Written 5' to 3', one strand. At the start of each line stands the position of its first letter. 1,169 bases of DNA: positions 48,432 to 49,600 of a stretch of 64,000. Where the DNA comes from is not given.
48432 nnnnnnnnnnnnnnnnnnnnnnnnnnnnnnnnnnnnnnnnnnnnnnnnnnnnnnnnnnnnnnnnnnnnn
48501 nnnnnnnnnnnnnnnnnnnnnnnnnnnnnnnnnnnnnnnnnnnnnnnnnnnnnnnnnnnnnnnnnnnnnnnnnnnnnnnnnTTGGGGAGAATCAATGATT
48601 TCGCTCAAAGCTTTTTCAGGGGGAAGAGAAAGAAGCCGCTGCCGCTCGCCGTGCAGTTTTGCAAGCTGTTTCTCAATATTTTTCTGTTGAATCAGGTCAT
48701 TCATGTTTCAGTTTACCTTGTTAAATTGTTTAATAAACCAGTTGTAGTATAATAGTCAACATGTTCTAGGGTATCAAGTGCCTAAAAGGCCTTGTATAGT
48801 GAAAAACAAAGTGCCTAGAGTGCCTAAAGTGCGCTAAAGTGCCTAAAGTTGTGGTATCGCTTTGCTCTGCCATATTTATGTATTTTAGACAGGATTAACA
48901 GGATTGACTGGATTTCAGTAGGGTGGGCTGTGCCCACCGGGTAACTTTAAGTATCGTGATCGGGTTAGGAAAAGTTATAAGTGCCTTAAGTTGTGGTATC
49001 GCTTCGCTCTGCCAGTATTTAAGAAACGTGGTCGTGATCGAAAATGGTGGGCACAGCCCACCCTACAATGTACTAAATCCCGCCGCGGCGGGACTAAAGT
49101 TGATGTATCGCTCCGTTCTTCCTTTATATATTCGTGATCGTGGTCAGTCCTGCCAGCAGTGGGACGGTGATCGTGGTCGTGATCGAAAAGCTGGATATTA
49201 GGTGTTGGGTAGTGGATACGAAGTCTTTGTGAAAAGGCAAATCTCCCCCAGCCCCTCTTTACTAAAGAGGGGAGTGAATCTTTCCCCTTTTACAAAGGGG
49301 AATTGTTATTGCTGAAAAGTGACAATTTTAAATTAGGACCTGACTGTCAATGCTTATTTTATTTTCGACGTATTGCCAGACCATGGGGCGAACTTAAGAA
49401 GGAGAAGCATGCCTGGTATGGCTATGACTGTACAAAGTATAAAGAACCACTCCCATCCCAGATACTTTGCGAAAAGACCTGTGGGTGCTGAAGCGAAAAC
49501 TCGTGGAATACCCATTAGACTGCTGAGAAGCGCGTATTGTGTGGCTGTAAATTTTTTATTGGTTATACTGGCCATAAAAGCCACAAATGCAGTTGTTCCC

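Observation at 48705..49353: A 650-bp intergenic BIME-like mosaic built from at least four repeat families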

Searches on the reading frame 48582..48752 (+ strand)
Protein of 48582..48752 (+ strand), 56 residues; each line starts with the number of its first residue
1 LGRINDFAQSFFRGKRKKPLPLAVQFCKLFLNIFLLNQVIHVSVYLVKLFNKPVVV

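Call 63: search_protein_families(library=pfam, proteins=[window:48582-48752:+], max_evalue=1)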
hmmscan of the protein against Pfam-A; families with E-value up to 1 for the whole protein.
window:48582-48752:+ (56 aa): 0 families
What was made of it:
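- Checked: ORFs inside the gap (92, 48 and 62 aa) have no meaningful Pfam hit (call 63).
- Tried and rejected: ORFs in the gap have no meaningful Pfam hit (call 63).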

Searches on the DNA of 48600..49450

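Call 43: search_rna_families(source=window, start=48600, end=49450, threshold=evalue, max_evalue=1)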
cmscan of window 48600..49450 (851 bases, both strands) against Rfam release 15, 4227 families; matches with E-value up to 1: 1.
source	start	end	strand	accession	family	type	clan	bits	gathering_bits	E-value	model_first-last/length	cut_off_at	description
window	48711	48747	-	RF01374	CRISPR-DR61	Gene; CRISPR;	-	25.3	38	0.086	1-37/37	no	CRISPR RNA direct repeat element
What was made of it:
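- On CRISPR array: The only Rfam CRISPR hit is sub-threshold and lies outside the repeats (call 43).
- The Rfam hit is below threshold and lies outside the repeats (call 43).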

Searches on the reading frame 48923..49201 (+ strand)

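Call 63: search_protein_families(library=pfam, proteins=[window:48923-49201:+], max_evalue=1)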
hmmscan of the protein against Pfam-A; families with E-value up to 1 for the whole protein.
window:48923-49201:+ (92 aa): 1 family
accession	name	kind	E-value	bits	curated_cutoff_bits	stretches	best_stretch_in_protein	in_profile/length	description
PF01542.23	HCV_core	-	0.031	15.1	23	1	15-36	4-25/75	Hepatitis C virus core protein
